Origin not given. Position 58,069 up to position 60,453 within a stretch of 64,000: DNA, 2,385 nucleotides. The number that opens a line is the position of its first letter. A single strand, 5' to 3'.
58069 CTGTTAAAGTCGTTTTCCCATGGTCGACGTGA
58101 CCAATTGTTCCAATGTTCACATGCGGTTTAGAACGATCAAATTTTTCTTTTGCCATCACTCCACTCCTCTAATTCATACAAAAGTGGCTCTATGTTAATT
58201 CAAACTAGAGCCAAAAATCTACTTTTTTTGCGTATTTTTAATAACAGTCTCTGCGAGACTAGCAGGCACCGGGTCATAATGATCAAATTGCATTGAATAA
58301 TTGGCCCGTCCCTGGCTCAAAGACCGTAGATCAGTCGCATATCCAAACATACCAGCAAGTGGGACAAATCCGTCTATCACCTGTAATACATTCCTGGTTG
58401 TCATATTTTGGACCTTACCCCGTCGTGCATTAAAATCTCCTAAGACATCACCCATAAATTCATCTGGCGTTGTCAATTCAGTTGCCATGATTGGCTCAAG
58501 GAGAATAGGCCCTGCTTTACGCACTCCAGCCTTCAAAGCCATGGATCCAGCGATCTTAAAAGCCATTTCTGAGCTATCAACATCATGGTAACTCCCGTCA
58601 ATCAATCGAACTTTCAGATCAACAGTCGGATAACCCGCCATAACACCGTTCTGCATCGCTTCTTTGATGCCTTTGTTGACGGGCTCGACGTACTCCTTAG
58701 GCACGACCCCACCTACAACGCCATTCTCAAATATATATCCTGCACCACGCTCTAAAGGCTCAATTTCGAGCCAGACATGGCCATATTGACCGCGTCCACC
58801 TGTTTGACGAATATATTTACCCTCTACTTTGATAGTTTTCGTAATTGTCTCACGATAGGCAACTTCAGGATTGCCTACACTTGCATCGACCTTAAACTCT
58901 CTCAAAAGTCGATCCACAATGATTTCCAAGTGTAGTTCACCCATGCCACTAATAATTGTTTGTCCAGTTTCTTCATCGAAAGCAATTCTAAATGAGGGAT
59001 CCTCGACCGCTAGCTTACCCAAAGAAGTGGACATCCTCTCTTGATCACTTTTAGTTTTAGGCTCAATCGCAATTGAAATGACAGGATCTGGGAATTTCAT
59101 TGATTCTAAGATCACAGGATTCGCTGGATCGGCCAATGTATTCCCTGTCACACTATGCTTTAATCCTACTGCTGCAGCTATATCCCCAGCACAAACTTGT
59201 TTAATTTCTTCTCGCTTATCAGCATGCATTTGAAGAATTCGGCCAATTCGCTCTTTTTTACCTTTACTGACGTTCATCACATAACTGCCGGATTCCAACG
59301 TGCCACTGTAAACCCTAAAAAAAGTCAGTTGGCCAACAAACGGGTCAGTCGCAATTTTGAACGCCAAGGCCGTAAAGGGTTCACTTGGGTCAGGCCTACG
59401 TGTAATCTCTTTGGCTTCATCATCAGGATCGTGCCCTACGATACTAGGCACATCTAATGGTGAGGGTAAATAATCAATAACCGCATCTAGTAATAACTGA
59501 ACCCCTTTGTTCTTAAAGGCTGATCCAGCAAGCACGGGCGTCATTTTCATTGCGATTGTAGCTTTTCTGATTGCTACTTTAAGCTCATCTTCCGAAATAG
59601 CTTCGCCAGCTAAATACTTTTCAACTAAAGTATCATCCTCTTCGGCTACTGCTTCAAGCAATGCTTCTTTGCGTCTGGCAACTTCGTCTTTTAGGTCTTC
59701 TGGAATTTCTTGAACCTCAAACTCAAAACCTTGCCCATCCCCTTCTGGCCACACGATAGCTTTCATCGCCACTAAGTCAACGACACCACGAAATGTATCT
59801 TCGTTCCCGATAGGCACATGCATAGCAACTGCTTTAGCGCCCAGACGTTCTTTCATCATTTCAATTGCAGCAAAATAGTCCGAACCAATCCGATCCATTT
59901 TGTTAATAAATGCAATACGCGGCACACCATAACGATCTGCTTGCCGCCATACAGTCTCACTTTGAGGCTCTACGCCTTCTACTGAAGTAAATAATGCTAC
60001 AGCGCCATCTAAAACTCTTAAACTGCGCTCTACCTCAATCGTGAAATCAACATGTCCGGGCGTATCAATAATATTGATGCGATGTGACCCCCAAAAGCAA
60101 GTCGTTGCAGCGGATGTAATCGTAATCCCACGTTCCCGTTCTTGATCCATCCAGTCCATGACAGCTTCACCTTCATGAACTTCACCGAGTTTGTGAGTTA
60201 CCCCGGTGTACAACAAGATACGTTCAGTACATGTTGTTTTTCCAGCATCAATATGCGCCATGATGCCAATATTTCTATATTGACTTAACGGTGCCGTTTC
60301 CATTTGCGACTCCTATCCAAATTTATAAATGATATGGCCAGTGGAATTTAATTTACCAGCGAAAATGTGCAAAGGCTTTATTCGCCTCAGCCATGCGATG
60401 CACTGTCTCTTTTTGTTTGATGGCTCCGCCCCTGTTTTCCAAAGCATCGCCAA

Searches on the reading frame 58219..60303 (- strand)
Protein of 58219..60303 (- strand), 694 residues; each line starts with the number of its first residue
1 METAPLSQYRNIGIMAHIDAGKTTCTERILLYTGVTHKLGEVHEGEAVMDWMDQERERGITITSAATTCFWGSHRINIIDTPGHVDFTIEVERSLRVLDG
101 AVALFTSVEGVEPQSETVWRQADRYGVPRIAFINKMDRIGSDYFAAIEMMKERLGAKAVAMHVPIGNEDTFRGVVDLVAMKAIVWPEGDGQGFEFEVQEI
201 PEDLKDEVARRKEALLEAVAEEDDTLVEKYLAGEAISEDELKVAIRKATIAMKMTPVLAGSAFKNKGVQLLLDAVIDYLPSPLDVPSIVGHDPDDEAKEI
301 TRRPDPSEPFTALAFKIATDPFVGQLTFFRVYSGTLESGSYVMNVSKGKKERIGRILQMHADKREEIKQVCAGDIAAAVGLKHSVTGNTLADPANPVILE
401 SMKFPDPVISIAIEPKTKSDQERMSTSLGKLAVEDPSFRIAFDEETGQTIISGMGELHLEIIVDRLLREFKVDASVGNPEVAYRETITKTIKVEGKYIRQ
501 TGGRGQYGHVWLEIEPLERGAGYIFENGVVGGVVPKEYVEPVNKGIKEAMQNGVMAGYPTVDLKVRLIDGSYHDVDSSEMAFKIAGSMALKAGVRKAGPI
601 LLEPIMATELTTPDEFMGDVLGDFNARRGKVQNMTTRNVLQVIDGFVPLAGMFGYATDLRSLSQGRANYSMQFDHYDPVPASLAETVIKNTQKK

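Call 27: find_homologous_proteins(query=window:58219-60303:-, max_evalue=1e-50)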
Query window:58219-60303:- (694 aa): 8000 proteins with E <= 1e-50 among 8000 candidates; the best 120 are listed.
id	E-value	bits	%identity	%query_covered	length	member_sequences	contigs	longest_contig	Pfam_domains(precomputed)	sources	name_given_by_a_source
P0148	0.0e+0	1556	100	100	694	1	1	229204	PF00679.31,PF14492.13,PF00009.34,PF03764.25,PF03144.32,PF22042.3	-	-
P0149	0.0e+0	1167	73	100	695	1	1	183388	PF00679.31,PF14492.13,PF00009.34,PF03764.25,PF03144.32,PF22042.3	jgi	jgi:elongation factor G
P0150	0.0e+0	1110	70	99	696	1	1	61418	PF00679.31,PF14492.13,PF00009.34,PF03764.25,PF16658.12,PF03144.32,PF22042.3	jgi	jgi:elongation factor G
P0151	0.0e+0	1087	68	99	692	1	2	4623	PF00679.31,PF14492.13,PF00009.34,PF03764.25,PF16658.12,PF03144.32,PF22042.3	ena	-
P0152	0.0e+0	1086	68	99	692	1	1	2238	PF00679.31,PF14492.13,PF00009.34,PF03764.25,PF16658.12,PF03144.32,PF22042.3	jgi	jgi:elongation factor G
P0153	0.0e+0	1085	68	99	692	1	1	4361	PF00679.31,PF14492.13,PF00009.34,PF03764.25,PF16658.12,PF03144.32,PF22042.3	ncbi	ncbi:MAG: elongation factor G [Deltaproteobacteria bacterium]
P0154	0.0e+0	1085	67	99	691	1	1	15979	PF00679.31,PF14492.13,PF00009.34,PF03764.25,PF16658.12,PF03144.32,PF22042.3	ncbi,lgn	-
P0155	0.0e+0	1085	67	99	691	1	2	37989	PF00679.31,PF14492.13,PF00009.34,PF03764.25,PF16658.12,PF03144.32,PF22042.3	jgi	jgi:elongation factor G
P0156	0.0e+0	1084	68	99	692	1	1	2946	PF00679.31,PF14492.13,PF00009.34,PF03764.25,PF16658.12,PF03144.32,PF22042.3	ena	-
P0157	0.0e+0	1084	68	99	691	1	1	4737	PF00679.31,PF14492.13,PF00009.34,PF03764.25,PF16658.12,PF03144.32,PF22042.3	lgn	-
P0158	0.0e+0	1084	68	99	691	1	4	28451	PF00679.31,PF14492.13,PF00009.34,PF03764.25,PF16658.12,PF03144.32,PF22042.3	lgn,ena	-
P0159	0.0e+0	1084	68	99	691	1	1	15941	PF00679.31,PF14492.13,PF00009.34,PF03764.25,PF16658.12,PF03144.32,PF22042.3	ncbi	-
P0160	0.0e+0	1084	67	99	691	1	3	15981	PF00679.31,PF14492.13,PF00009.34,PF03764.25,PF16658.12,PF03144.32,PF22042.3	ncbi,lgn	-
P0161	0.0e+0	1084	68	99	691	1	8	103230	PF00679.31,PF14492.13,PF00009.34,PF03764.25,PF16658.12,PF03144.32,PF22042.3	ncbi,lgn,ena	-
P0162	0.0e+0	1083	68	99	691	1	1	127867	PF00679.31,PF14492.13,PF00009.34,PF03764.25,PF16658.12,PF03144.32,PF22042.3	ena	-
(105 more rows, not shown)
